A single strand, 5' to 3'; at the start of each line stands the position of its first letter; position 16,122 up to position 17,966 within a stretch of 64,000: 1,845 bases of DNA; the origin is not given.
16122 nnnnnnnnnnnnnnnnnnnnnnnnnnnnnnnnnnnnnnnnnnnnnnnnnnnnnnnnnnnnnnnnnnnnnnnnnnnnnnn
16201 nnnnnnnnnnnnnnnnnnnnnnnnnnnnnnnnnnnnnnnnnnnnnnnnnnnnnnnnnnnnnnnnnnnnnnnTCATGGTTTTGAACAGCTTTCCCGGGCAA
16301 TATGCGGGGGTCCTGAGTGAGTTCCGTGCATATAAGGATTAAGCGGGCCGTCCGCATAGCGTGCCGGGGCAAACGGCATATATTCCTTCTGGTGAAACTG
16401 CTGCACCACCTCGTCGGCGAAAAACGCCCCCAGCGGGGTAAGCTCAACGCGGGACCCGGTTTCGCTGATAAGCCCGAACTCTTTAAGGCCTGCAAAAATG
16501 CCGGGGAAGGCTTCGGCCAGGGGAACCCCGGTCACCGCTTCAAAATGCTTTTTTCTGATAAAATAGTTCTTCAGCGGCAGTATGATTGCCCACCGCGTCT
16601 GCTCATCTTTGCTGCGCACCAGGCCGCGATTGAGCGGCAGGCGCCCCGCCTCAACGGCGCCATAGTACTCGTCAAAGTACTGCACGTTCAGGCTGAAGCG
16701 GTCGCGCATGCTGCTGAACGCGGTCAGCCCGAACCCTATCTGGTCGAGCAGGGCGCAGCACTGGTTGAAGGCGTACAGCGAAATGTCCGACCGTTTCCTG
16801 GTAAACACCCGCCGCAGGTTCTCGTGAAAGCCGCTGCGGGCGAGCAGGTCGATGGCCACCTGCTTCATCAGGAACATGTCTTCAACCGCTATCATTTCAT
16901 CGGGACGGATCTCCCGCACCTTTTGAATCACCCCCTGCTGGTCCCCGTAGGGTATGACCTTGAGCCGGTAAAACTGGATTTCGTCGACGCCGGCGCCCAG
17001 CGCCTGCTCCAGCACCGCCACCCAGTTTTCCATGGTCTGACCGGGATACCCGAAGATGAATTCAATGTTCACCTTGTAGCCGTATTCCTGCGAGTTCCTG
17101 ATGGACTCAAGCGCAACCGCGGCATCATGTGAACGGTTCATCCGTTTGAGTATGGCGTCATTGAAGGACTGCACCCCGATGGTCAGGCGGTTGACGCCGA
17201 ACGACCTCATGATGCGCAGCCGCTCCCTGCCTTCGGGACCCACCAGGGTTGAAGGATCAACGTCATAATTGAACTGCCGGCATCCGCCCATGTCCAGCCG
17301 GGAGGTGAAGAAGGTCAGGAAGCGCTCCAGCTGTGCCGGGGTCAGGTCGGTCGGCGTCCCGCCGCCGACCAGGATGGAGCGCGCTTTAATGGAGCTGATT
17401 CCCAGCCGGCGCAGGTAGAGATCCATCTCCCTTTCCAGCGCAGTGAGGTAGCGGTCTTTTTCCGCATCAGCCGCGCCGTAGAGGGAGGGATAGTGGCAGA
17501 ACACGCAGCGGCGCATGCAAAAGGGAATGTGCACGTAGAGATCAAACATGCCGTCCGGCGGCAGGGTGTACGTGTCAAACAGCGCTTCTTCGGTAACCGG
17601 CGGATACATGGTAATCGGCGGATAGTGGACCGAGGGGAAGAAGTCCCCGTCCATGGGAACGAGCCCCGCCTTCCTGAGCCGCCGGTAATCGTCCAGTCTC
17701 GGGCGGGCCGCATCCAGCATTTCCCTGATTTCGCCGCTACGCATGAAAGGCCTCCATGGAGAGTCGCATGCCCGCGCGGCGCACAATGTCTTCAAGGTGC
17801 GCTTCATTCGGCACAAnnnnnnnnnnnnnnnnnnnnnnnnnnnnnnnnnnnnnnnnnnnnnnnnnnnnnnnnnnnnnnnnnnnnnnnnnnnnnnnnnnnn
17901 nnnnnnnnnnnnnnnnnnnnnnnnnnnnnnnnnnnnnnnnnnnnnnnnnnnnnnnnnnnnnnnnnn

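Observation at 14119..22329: Candidate uncharacterised biosynthetic/export cluster: two radical SAM enzymes, a tandem methyltransferase and two transport systems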

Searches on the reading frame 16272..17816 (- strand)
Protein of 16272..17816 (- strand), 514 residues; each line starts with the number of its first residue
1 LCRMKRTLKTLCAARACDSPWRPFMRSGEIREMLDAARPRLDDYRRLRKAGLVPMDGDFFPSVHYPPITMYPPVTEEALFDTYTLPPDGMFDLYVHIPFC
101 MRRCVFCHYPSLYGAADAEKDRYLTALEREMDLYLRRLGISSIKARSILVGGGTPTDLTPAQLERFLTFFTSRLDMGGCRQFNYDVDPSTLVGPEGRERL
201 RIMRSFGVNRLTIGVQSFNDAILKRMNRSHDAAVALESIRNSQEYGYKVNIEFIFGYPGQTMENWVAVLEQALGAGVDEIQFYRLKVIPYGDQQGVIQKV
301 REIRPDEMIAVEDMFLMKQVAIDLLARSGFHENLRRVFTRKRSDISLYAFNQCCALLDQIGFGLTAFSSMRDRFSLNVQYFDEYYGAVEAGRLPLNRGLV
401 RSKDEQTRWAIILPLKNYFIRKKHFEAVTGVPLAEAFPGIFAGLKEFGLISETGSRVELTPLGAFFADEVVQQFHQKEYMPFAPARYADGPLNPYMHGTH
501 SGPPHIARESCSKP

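Call 4: search_protein_families(library=pfam, proteins=[window:16272-17816:-], max_evalue=0.01)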
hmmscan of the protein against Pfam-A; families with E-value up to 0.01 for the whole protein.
window:16272-17816:- (514 aa): 2 families
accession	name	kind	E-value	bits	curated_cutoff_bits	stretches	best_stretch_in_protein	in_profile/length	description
PF04055.27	Radical_SAM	-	3e-23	83.3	29.5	1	94-271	1-165/166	Radical SAM superfamily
PF06969.22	HemN_C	-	0.00093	19.6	24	1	420-466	21-67/67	HemN C-terminal domain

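Call 5: search_protein_families(library=ncbifam, proteins=[window:16272-17816:-], max_evalue=0.01)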
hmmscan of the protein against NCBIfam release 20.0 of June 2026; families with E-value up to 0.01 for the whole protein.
window:16272-17816:- (514 aa): 31 families (the best 25 are shown)
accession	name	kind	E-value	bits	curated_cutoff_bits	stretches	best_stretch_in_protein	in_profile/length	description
NF006067.1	PRK08208.1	equivalog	1.6e-47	162.4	380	1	65-477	9-417/427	STM4012 family radical SAM protein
TIGR00538.1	hemN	equivalog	1.3e-42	146.1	324.95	1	91-474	50-438/454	oxygen-independent coproporphyrinogen III oxidase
TIGR04107.1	rSAM_HutW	equivalog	4.8e-42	144.3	400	1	93-475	42-415/419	heme anaerobic degradation radical SAM methyltransferase ChuW/HutW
TIGR00539.1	hemN_rel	equivalog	9.5e-38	130.2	205.4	1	93-341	3-237/361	radical SAM family heme chaperone HemW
NF006064.0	PRK08207.2-2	equivalog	2.2e-32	112.6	504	1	90-285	144-338/465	coproporphyrinogen III oxidase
TIGR03994.1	rSAM_HemZ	equivalog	2.9e-30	105.7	321.4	1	91-275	85-266/401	coproporphyrinogen dehydrogenase HemZ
NF006385.0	PRK08629.1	equivalog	3.9e-29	101.7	355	1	92-474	54-413/439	coproporphyrinogen III oxidase family protein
NF005133.0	PRK06582.1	equivalog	9.7e-26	90.7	597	1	92-287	13-201/390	coproporphyrinogen III oxidase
NF006061.0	PRK08207.1-4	equivalog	8e-20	71.1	702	1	92-271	175-354/501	coproporphyrinogen III oxidase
NF004567.0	PRK05904.1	equivalog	1.2e-18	67.5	355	1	92-288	8-195/353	coproporphyrinogen III oxidase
NF006060.0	PRK08207.1-3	equivalog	5.5e-18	65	653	1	92-265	151-324/477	coproporphyrinogen III oxidase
NF006062.0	PRK08207.1-5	equivalog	3.1e-17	62.6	1007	1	92-265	150-323/476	coproporphyrinogen III oxidase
NF006066.0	PRK08207.2-5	equivalog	4.1e-17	62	1117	1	92-287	192-386/518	coproporphyrinogen III oxidase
NF006063.0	PRK08207.2-1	equivalog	8.4e-15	54.4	1074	1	91-259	193-360/518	coproporphyrinogen III oxidase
NF006059.0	PRK08207.1-1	equivalog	5.2e-14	51.8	1012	1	92-269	173-350/496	coproporphyrinogen III oxidase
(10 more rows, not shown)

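Call 6: find_homologous_proteins(query=window:16272-17744:-, max_evalue=1e-10)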
Query window:16272-17744:- (490 aa): 1570 proteins with E <= 1e-10 among 8000 candidates; the best 120 are listed.
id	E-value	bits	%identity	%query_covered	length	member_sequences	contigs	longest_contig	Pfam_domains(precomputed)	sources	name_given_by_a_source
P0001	0.0e+0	1012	93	96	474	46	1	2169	PF04055.28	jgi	jgi:oxygen-independent coproporphyrinogen-3 oxidase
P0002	2.0e-289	978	90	97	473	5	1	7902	PF04055.28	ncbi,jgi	jgi:oxygen-independent coproporphyrinogen-3 oxidase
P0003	1.7e-286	969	88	97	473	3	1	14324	PF04055.28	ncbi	-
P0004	1.9e-285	965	87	96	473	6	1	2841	PF04055.28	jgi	jgi:oxygen-independent coproporphyrinogen-3 oxidase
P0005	5.4e-285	964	87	97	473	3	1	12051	PF04055.28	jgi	jgi:oxygen-independent coproporphyrinogen-3 oxidase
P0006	1.6e-284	962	86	97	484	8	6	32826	PF04055.28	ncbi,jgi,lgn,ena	-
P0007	5.2e-283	957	87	97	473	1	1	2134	PF04055.28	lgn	-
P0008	2.8e-239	813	72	97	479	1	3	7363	PF04055.28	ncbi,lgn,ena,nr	ncbi:MAG: coproporphyrinogen III oxidase family protein [Candidatus Aminicenantes bacterium]|nr:copr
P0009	1.3e-233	794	72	96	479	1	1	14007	PF04055.28,PF06969.23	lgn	-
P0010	1.1e-229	781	68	96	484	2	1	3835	PF04055.28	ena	-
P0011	3.1e-227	773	68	96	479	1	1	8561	PF04055.28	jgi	jgi:oxygen-independent coproporphyrinogen III oxidase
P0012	2.1e-222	757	67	96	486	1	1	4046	PF04055.28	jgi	jgi:oxygen-independent coproporphyrinogen-3 oxidase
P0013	6.6e-222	756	68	96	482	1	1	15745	PF04055.28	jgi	jgi:oxygen-independent coproporphyrinogen-3 oxidase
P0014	2.7e-220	750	67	96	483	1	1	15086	PF04055.28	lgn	-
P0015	1.6e-219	748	66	96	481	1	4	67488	PF04055.28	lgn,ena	-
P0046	4.6e-200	684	61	95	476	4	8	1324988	PF04055.28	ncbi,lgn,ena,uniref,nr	ncbi:coproporphyrinogen III oxidase family protein [Prosthecochloris sp. SCSIO W1102]|uniref:copropo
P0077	4.8e-196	670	62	95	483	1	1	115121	PF04055.28,PF06969.23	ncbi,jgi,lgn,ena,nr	ncbi:MAG: coproporphyrinogen III oxidase family protein [Desmonostoc vinosum HA7617-LM4]|jgi:oxygen-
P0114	4.3e-193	661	61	96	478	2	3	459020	PF04055.28,PF06969.23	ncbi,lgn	-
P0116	5.3e-193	660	60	98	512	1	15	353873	PF04055.28,PF06969.23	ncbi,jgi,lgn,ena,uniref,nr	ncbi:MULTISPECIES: coproporphyrinogen-III oxidase family protein [unclassified Methanoculleus]|unire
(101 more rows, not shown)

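Call 8: find_encoding_contigs(protein=P0046, flank=8000, max_places=2)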
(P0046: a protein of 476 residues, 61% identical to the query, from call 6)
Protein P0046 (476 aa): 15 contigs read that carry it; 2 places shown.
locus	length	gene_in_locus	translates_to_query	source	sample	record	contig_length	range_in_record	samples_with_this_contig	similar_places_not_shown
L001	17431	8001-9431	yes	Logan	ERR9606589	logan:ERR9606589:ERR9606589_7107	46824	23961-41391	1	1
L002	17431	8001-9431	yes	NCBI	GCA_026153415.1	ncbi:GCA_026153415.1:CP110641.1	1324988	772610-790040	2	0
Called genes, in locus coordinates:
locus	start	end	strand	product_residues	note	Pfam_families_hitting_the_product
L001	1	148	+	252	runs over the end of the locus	PF13649:Methyltransf_25, PF13847:Methyltransf_31 (weak), PF08241:Methyltransf_11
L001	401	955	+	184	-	PF07638:Sigma70_ECF (weak), PF04542:Sigma70_r2, PF08281:Sigma70_r4_2, PF04545:Sigma70_r4, PF22233:PhyR_sigma-like (weak)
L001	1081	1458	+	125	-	-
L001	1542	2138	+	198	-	PF13801:Metal_resist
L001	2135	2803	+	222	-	PF14358:DUF4405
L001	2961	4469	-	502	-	PF01943:Polysacc_synt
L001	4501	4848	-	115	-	-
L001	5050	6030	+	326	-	PF01380:SIS, PF00571:CBS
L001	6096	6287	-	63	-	-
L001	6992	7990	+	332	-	PF04055:Radical_SAM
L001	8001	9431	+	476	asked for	PF04055:Radical_SAM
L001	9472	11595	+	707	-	PF01209:Ubie_methyltran, PF01269:Fibrillarin (weak), PF02475:TRM5-TYW2_MTfase (weak), PF08241:Methyltransf_11 (weak), PF13847:Methyltransf_31, PF01209:Ubie_methyltran, PF13649:Methyltransf_25, PF13847:Methyltransf_31, +14 more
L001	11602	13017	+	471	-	PF02321:OEP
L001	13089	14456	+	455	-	PF00324:AA_permease, PF13520:AA_permease_2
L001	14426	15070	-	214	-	PF13419:HAD_2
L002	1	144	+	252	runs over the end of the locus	PF13649:Methyltransf_25, PF13847:Methyltransf_31 (weak), PF08241:Methyltransf_11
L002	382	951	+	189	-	PF07638:Sigma70_ECF (weak), PF04542:Sigma70_r2, PF08281:Sigma70_r4_2, PF04545:Sigma70_r4, PF22233:PhyR_sigma-like (weak)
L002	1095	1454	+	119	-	-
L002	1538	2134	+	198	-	PF13801:Metal_resist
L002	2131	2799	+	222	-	PF14358:DUF4405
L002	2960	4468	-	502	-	PF01943:Polysacc_synt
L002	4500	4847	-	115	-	-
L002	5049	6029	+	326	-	PF01380:SIS, PF00571:CBS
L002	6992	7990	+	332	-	PF04055:Radical_SAM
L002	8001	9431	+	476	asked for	PF04055:Radical_SAM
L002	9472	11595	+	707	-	PF01209:Ubie_methyltran, PF01269:Fibrillarin (weak), PF02475:TRM5-TYW2_MTfase (weak), PF08241:Methyltransf_11, PF13847:Methyltransf_31, PF01209:Ubie_methyltran, PF13649:Methyltransf_25, PF13847:Methyltransf_31, +13 more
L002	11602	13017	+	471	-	PF02321:OEP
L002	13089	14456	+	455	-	PF00324:AA_permease, PF13520:AA_permease_2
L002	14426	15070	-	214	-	PF13419:HAD_2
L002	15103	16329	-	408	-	PF12704:MacB_PCD, PF02687:FtsX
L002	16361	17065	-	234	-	PF00005:ABC_tran, PF02463:SMC_N (faint), PF13304:AAA_21 (faint)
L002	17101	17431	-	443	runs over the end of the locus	PF25917:BSH_RND, PF25973:BSH_CzcB, PF25954:Beta-barrel_RND_2 (weak), PF25990:Beta-barrel_YknX (weak)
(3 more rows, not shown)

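Call 9: find_encoding_contigs(protein=P0116, flank=8000, max_places=2)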
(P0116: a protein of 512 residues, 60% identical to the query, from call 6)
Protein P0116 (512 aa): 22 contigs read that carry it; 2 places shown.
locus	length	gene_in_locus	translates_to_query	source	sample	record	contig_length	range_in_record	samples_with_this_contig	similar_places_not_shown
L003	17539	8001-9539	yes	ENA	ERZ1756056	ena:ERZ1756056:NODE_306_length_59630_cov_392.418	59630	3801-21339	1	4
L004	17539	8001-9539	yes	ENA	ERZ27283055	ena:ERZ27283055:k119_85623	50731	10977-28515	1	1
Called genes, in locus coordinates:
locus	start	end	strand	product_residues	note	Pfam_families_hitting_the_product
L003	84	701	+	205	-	PF01873:eIF-5_eIF-2B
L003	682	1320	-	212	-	PF13489:Methyltransf_23 (weak), PF13847:Methyltransf_31, PF08241:Methyltransf_11, PF08242:Methyltransf_12, PF13649:Methyltransf_25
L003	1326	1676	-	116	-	PF13656:RNA_pol_L_2 (weak)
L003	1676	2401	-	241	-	PF23023:Anti-Pycsar_Apyc1 (faint), PF00753:Lactamase_B, PF12706:Lactamase_B_2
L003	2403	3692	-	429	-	PF00004:AAA, PF17862:AAA_lid_3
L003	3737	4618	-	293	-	PF00557:Peptidase_M24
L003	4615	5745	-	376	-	PF00557:Peptidase_M24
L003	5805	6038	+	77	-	-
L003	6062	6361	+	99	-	-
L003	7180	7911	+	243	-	-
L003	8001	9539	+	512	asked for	PF04055:Radical_SAM, PF06969:HemN_C (weak)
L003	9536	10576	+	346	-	PF04055:Radical_SAM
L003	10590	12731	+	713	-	PF13847:Methyltransf_31, PF08242:Methyltransf_12, PF13649:Methyltransf_25, PF05175:MTS, PF08241:Methyltransf_11, PF08242:Methyltransf_12, PF13649:Methyltransf_25, PF13847:Methyltransf_31, +11 more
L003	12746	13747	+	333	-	PF00005:ABC_tran, PF13175:AAA_15 (faint), PF13304:AAA_21 (faint), PF13732:DrrA1-3_C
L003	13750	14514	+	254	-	PF01061:ABC2_membrane, PF12698:ABC2_membrane_3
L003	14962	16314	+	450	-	PF07705:CARDB (faint)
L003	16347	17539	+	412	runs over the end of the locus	PF12704:MacB_PCD, PF02687:FtsX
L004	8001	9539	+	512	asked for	PF04055:Radical_SAM, PF06969:HemN_C (weak)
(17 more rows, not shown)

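Call 10: find_encoding_contigs(protein=P0077, flank=8000, max_places=2)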
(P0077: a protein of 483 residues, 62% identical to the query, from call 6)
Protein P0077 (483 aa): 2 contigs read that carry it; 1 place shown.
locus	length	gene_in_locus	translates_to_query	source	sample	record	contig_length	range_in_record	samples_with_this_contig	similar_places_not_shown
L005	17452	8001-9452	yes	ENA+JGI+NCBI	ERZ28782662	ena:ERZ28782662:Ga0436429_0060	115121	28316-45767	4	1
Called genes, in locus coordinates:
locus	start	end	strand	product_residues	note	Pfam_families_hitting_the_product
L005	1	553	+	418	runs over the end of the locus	PF04188:Mannosyl_trans2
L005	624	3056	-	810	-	PF00498:FHA, PF16697:Yop-YscD_cpl, PF00005:ABC_tran, PF13304:AAA_21, PF12698:ABC2_membrane_3, PF01061:ABC2_membrane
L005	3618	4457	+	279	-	PF16231:DUF4890 (faint), PF07813:LTXXQ (weak)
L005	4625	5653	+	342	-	PF04055:Radical_SAM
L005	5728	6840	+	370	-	PF01135:PCMT, PF01209:Ubie_methyltran, PF01189:Methyltr_RsmB-F (weak), PF13847:Methyltransf_31, PF08241:Methyltransf_11, PF13649:Methyltransf_25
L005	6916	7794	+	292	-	PF00892:EamA, PF03151:TPT (faint), PF00892:EamA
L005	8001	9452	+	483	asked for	PF06969:HemN_C (faint), PF04055:Radical_SAM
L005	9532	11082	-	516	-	PF02366:PMT, PF13231:PMT_2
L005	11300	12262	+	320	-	PF00535:Glycos_transf_2, PF10111:Glyco_tranf_2_2 (weak), PF13641:Glyco_tranf_2_3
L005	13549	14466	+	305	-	PF01522:Polysacc_deac_1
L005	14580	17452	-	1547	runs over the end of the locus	PF00310:GATase_2, PF04898:Glu_syn_central, PF01645:Glu_synthase, PF01493:GXGXG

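Call 14: search_solved_structures(query=window:16272-17744:-, max_evalue=0.00001)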
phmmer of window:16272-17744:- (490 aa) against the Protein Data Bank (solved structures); distinct sequences matched with E-value up to 0.00001: 2.
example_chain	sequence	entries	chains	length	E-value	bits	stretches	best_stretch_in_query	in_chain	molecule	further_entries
1olt_A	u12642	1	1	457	4.1e-30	108.3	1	50-413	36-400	OXYGEN-INDEPENDENT COPROPORPHYRINOGEN III OXIDASE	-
9p2u_A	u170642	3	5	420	2.3e-21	79.4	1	65-265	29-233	Radical S-adenosylmethionine methyltransferase NocN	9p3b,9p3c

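Call 18: find_related_loci(query=A1, collection=genome_contigs, flank=10000)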
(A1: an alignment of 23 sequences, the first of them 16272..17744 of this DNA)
Query A1 (490 aa) in genome_contigs; peptide patterns used: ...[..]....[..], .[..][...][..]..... (x = any residue, [..] = any of these).
271 stretches matched a pattern; 241 encode a relative of the query (tblastn E <= 1e-3); the best 80 are kept; 80 distinct loci.
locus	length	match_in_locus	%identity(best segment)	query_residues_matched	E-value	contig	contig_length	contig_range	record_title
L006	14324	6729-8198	87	1-490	0e+0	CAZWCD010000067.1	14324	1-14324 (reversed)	MAG TPA_asm: uncultured Thermodesulfobacteriota bacterium isolate SRP192927_co7_52 genome assembly, contig: NODE_8150_le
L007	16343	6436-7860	86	1-475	0e+0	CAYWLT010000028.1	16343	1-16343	MAG TPA_asm: uncultured Thermodesulfobacteriota bacterium isolate binchicken_co74_409 genome assembly, contig: NODE_6693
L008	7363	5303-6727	72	1-475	0e+0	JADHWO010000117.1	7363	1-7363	MAG: Candidatus Aminicenantes bacterium isolate BS750m-G29 BS-750m-C20475, whole genome shotgun sequence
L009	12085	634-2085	65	1-482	0e+0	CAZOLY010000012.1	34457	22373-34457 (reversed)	MAG TPA_asm: uncultured Bacteroidales bacterium isolate SRP214966_co4_484 genome assembly, contig: NODE_827_length_34457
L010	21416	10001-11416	63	5-475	0e+0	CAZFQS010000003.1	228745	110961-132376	MAG TPA_asm: uncultured Bacteroidales bacterium isolate binchicken_co100_434 genome assembly, contig: NODE_22_length_228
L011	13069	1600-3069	63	1-488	0e+0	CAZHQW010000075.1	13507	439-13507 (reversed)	MAG TPA_asm: uncultured Bacteroidales bacterium isolate binchicken_co34_545 genome assembly, contig: NODE_7719_length_13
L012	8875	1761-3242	61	1-490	0e+0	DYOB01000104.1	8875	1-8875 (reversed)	MAG TPA_asm: Borreliella garinii isolate SulCav_GS09_5_48_83 SulCav_GS09_5_12526_length_8875_cov_51_570522, whole genome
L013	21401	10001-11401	63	8-474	0e+0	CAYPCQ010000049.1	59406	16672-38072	MAG TPA_asm: uncultured Verrucomicrobiota bacterium isolate SRP272421_co1_717 genome assembly, contig: NODE_776_length_5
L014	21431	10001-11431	62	1-477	0e+0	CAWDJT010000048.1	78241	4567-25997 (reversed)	MAG: uncultured delta proteobacterium isolate MFD00709.bin.2.118 genome assembly, contig: contig_63681, whole genome sho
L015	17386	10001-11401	62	8-474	0e+0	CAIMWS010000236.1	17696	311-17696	MAG: uncultured Verrucomicrobia bacterium isolate LaPlata_bin-2736 genome assembly, contig: bin-2736:236/561, whole geno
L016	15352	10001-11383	65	12-471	0e+0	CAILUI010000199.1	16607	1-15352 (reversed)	MAG: uncultured Victivallales bacterium isolate Loclat_bin-09902 genome assembly, contig: bin-09902:199/466, whole genom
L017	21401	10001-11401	62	7-471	0e+0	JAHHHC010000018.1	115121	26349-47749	MAG: Desmonostoc vinosum HA7617-LM4 scaffold_62_c1, whole genome shotgun sequence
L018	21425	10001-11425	62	9-482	0e+0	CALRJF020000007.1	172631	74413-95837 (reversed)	MAG: Candidatus Sulfopaludibacter sp. SbA3 isolate JJ-JE56-12-5-mx-bin561 genome assembly, contig: JJ-RDS2A6-199-C7, who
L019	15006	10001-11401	61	9-475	0e+0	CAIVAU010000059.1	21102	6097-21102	MAG: uncultured cyanobacterium isolate B12_bin-0982 genome assembly, contig: bin-0982:059/268, whole genome shotgun sequ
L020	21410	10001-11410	61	7-471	0e+0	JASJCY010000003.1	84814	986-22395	MAG: Nostocaceae cyanobacterium isolate MO_167.B47 MO_167.c_49, whole genome shotgun sequence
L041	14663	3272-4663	58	8-471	0e+0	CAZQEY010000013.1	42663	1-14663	MAG TPA_asm: uncultured Planctomycetales bacterium isolate binchicken_co178_242 genome assembly, contig: NODE_1440_lengt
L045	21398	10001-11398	61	7-471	0e+0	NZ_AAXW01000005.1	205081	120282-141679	Crocosphaera chwakensis CCY0110 1101676644612, whole genome shotgun sequence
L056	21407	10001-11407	59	13-485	0e+0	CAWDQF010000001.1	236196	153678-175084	MAG: uncultured Verrucomicrobiae bacterium isolate MFD03346.bin.1.148 genome assembly, contig: contig_17657, whole genom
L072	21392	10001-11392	58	9-471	0e+0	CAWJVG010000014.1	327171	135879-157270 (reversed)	MAG: uncultured Verrucomicrobiae bacterium isolate MFD00964.bin.2.259 genome assembly, contig: contig_32217, whole genom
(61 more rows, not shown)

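Call 30: search_protein_families(library=pfam, proteins=[L072:6752-7495:+, L056:5830-7233:+, L009:5731-6534:+, L041:5627-6784:-, L005:3618-4457:+], max_evalue=0.01)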
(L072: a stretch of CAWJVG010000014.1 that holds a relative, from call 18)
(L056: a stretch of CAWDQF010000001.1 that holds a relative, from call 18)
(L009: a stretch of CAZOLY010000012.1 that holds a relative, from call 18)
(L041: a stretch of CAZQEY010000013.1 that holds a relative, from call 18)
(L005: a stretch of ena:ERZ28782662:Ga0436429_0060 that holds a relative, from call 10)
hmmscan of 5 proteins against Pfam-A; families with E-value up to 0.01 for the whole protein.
L072:6752-7495:+ (247 aa): 1 family
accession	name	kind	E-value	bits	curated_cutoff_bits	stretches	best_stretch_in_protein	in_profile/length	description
PF07813.17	LTXXQ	-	2e-07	32.1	24.3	1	59-141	6-99/100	LTXXQ motif family protein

L056:5830-7233:+ (467 aa): 1 family
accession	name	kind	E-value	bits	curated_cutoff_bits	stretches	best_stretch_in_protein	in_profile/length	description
PF02026.21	RyR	-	1.5e-16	60.9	27.4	1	397-460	22-85/91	RyR domain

L009:5731-6534:+ (267 aa): 0 families

L041:5627-6784:- (385 aa): 14 families
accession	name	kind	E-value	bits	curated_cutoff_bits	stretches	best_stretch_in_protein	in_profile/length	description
PF13649.12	Methyltransf_25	-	4.3e-11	43.8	27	1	80-174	1-93/97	Methyltransferase domain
PF13847.12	Methyltransf_31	-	6.9e-11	42.5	27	1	75-187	2-113/145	Methyltransferase domain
PF01209.24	Ubie_methyltran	-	2.6e-09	37.2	20.1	1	67-186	38-154/233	ubiE/COQ5 methyltransferase family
PF08242.18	Methyltransf_12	-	4.6e-09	37.3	30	1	81-176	1-94/98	Methyltransferase domain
PF08241.18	Methyltransf_11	-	7.9e-09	36.5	21.2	1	81-174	1-87/95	Methyltransferase domain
PF01135.25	PCMT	-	3e-06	27.6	20.3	1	67-153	64-148/210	Protein-L-isoaspartate(D-aspartate) O-methyltransferase (PCMT)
PF00398.26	RrnaAD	-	3.2e-05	23.6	24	1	66-125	20-74/263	Ribosomal RNA adenine dimethylase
PF13489.12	Methyltransf_23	-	0.00097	19.3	27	1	70-183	15-116/164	Methyltransferase domain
PF02390.23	Methyltransf_4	-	0.001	19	24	1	79-134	4-58/173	Putative methyltransferase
PF01269.23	Fibrillarin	-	0.0012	18.5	27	1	69-133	64-126/227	Fibrillarin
PF08003.17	Methyltransf_9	-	0.0046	16.4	23.8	1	68-181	107-215/315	Protein of unknown function (DUF1698)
PF01189.24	Methyltr_RsmB-F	-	0.005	16.9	27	0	71-127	3-59/199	16S rRNA methyltransferase RsmB/F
PF02475.24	TRM5-TYW2_MTfase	-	0.0051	17.2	28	1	74-131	34-91/164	TRM5/TYW2 methyltransferase domain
PF13578.12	Methyltransf_24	-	0.0065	17.8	26.3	0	82-177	2-97/105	Methyltransferase domain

L005:3618-4457:+ (279 aa): 1 family
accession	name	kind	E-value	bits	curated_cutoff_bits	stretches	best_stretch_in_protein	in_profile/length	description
PF07813.17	LTXXQ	-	1.4e-12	48.6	24.3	2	185-262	8-99/100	LTXXQ motif family protein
